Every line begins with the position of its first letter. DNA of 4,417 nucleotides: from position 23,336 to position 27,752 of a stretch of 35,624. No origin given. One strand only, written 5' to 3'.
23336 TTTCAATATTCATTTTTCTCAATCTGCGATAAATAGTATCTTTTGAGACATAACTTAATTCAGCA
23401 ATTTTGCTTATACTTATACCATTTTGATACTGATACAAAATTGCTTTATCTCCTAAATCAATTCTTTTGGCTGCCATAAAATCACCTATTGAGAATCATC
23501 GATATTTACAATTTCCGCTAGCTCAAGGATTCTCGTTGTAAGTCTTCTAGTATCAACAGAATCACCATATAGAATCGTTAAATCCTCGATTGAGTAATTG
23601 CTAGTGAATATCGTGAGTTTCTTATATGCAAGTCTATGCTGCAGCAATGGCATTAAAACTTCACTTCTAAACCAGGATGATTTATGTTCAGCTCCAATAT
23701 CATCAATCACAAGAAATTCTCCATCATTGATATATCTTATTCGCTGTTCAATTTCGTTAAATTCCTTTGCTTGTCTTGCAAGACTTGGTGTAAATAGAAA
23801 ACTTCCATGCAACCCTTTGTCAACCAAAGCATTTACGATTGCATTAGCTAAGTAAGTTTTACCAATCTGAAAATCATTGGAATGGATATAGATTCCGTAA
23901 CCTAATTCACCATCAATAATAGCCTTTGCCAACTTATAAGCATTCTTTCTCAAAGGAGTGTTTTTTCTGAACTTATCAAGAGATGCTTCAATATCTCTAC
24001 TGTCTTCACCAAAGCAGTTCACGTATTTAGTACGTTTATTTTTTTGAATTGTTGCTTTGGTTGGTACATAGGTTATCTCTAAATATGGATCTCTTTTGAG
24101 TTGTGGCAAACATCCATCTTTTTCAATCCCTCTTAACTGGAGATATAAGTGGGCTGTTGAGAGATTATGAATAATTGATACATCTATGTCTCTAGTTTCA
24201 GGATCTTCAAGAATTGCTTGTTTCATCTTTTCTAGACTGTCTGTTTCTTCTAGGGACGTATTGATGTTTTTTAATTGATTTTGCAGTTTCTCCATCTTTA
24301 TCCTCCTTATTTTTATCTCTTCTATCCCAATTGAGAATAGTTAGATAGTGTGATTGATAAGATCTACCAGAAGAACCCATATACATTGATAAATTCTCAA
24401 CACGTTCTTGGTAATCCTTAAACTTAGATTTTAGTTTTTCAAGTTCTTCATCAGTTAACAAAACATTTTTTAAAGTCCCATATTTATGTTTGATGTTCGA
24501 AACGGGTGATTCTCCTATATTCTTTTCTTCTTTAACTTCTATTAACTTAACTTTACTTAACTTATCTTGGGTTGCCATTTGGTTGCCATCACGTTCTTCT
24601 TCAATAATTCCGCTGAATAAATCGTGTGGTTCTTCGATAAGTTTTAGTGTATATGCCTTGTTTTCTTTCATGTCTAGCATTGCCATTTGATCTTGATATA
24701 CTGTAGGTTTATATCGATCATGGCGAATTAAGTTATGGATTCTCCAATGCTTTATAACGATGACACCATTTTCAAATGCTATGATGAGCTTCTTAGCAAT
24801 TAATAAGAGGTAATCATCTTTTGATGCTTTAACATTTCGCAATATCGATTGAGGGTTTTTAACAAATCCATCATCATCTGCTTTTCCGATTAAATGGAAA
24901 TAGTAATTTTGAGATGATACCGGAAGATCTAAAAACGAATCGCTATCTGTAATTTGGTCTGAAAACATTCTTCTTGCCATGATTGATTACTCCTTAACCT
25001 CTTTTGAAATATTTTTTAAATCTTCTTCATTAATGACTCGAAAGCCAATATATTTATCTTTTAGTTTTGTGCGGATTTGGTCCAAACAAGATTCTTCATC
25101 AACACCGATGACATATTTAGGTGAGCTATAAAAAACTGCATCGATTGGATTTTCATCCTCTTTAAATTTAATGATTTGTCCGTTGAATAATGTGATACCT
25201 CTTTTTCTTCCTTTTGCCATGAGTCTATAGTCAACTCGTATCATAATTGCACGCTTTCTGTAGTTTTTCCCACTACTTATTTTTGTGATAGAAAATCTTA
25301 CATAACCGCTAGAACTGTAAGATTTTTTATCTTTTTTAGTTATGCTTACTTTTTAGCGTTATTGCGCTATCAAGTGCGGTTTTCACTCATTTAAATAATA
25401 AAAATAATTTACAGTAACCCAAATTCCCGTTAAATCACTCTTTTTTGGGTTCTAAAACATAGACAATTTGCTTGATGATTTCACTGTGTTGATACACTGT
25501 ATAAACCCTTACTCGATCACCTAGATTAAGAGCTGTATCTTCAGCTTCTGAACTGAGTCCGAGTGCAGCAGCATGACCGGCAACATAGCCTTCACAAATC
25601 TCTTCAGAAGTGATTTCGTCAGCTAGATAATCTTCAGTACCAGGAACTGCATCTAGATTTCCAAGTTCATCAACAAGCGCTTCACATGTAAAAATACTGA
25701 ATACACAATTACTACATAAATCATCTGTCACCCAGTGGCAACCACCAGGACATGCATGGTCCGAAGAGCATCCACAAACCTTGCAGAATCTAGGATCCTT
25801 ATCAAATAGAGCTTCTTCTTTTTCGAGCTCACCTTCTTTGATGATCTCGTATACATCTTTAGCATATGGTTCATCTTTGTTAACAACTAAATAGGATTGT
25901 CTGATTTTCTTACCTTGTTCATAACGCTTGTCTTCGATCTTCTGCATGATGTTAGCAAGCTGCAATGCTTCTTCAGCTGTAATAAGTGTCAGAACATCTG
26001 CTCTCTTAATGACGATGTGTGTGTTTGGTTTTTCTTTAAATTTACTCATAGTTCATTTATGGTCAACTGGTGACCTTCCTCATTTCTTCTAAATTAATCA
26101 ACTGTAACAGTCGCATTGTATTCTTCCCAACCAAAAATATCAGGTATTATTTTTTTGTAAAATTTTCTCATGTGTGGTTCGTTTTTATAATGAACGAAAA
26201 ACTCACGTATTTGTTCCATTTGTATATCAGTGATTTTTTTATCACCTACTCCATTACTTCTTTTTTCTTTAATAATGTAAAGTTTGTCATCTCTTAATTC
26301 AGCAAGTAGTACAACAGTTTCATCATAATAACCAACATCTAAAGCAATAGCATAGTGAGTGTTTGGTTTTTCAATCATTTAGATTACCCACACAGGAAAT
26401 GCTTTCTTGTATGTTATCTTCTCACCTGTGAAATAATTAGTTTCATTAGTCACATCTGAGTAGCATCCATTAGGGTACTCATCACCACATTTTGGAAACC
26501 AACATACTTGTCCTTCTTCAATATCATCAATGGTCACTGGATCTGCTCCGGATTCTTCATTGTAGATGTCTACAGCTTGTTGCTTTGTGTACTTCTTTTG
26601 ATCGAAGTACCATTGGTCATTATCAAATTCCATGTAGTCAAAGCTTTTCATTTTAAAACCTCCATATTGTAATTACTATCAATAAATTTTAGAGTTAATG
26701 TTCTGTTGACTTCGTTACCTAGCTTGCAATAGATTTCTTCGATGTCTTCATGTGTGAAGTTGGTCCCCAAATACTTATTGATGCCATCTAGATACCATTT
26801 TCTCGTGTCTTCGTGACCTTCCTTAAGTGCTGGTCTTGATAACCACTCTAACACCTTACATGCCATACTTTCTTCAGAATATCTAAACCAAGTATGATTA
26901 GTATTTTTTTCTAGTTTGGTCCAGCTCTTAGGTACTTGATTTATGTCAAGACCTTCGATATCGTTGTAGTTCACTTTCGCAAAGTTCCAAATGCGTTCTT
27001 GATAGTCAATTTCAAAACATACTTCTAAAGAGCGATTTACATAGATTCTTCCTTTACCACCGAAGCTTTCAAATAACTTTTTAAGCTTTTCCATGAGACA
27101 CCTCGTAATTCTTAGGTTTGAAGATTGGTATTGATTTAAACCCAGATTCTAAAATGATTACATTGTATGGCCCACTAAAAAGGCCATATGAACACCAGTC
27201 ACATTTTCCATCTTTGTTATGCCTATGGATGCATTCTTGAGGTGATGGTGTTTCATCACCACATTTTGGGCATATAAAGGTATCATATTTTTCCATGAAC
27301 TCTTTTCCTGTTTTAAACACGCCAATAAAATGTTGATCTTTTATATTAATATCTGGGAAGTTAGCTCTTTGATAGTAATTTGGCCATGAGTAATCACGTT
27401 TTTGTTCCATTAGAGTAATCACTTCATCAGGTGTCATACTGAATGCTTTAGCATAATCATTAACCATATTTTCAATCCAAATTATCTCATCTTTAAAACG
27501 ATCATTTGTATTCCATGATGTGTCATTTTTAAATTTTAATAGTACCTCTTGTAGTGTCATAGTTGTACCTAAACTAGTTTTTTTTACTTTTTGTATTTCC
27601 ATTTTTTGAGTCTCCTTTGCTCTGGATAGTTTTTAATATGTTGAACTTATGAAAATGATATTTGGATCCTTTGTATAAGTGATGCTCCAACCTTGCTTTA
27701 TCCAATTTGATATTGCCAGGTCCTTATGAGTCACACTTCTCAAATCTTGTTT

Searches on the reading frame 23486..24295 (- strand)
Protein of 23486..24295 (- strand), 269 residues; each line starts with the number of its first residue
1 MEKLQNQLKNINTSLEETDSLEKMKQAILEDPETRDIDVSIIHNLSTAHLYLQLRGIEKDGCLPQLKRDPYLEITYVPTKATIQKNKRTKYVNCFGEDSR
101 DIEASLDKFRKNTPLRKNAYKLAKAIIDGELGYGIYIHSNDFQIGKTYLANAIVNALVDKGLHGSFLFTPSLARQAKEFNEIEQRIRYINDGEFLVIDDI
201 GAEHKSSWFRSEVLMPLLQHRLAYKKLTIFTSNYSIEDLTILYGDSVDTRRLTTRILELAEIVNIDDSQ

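Call 11: search_protein_families(library=pfam, proteins=[window:23486-24295:-])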
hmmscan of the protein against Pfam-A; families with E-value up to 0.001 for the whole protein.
window:23486-24295:- (269 aa): 1 family
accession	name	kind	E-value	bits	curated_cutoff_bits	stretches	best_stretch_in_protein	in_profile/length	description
PF01695.23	IstB_IS21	-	9e-08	32.3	24.1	1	144-267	103-227/238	IstB-like ATP binding protein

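Call 59: find_homologous_proteins(query=window:23486-24295:-)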
Query window:23486-24295:- (269 aa): 28 proteins with E <= 0.001 among 1001 candidates.
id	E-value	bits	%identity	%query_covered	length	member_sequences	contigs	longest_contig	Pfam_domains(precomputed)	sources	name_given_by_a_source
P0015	4.0e-154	530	97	91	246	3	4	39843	PF01695.24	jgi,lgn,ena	jgi:primosomal protein DnaI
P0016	1.6e-137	475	86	91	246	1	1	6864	PF01695.24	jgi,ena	-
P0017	3.1e-118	412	76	91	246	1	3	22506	PF01695.24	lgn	-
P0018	1.3e-114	400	73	95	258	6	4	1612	PF01695.24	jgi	-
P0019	5.1e-114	398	73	91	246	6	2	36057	PF01695.24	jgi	jgi:primosomal protein DnaI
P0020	1.4e-112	394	73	91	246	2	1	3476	PF01695.24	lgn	-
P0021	5.2e-111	388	73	91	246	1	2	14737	PF01695.24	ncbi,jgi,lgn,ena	-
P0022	2.0e-94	334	65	91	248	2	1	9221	PF01695.24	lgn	-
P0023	1.1e-91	325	64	89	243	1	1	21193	PF01695.24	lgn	-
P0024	1.3e-83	299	59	91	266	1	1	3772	-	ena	-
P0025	4.7e-60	221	47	99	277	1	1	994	-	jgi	jgi:primosomal protein DnaI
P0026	3.4e-58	215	46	99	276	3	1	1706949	-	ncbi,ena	-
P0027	2.5e-54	203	43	99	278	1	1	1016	PF00308.25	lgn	-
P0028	4.8e-53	199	50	82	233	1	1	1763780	-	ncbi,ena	-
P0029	1.5e-51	194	44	91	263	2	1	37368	-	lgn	-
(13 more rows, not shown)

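Call 61: find_encoding_contigs(protein=P0015, flank=10000, max_places=6)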
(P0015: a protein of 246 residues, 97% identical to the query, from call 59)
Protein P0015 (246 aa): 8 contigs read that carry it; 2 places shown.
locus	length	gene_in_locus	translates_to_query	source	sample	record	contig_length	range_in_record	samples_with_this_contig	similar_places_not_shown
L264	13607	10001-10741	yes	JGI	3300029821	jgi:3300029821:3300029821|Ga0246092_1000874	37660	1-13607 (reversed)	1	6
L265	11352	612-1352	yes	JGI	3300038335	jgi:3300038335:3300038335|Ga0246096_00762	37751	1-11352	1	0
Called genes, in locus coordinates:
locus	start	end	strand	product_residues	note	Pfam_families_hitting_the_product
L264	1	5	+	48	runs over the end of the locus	-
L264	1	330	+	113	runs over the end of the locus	-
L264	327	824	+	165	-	PF01381:HTH_3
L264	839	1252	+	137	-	-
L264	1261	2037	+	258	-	-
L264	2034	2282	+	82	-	-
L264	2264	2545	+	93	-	-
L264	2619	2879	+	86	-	-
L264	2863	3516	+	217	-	PF00589:Phage_integrase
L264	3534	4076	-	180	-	-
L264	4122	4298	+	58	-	-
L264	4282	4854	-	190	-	-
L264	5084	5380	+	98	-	-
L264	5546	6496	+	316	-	PF19854:DUF6329 (weak)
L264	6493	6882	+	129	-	-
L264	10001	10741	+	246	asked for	PF01695:IstB_IS21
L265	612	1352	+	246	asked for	PF01695:IstB_IS21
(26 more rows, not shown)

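Call 62: find_encoding_contigs(protein=P0019, flank=10000, max_places=4)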
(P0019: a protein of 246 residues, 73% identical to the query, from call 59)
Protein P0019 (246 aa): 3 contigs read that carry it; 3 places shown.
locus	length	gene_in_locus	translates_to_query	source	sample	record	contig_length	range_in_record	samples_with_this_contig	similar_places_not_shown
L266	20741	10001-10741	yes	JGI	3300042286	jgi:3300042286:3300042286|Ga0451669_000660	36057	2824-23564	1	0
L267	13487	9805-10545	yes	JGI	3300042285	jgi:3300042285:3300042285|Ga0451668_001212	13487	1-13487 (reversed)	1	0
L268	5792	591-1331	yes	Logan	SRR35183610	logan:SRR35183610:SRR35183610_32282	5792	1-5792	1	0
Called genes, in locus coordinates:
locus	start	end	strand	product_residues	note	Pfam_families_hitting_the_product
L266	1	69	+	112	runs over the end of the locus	-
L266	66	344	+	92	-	-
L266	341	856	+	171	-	PF01381:HTH_3, PF12844:HTH_19 (faint)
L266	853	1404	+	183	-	-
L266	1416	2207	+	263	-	-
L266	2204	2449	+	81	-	-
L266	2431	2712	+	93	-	-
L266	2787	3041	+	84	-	-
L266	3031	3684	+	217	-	PF00589:Phage_integrase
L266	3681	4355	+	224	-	PF13392:HNH_3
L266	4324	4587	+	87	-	-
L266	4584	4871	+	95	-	-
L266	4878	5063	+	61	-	-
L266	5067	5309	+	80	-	-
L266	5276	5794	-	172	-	-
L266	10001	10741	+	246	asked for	PF01695:IstB_IS21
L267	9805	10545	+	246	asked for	PF01695:IstB_IS21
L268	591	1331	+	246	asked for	PF01695:IstB_IS21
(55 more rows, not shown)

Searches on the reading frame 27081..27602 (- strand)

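Call 26: search_protein_families(library=phrogs, proteins=[window:27081-27602:-])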
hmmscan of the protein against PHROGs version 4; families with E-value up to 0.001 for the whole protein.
window:27081-27602:- (173 aa): 0 families

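Call 65: search_protein_families(library=pfam, proteins=[window:27081-27602:-], max_evalue=0.01)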
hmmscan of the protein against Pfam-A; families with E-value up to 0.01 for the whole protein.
window:27081-27602:- (173 aa): 1 family
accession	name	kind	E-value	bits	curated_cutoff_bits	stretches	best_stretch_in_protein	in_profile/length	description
PF07754.17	HVO_2753_ZBP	-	0.0017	18.5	33.2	1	99-137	5-45/46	Small zinc finger protein HVO_2753-like, Zn-binding pocket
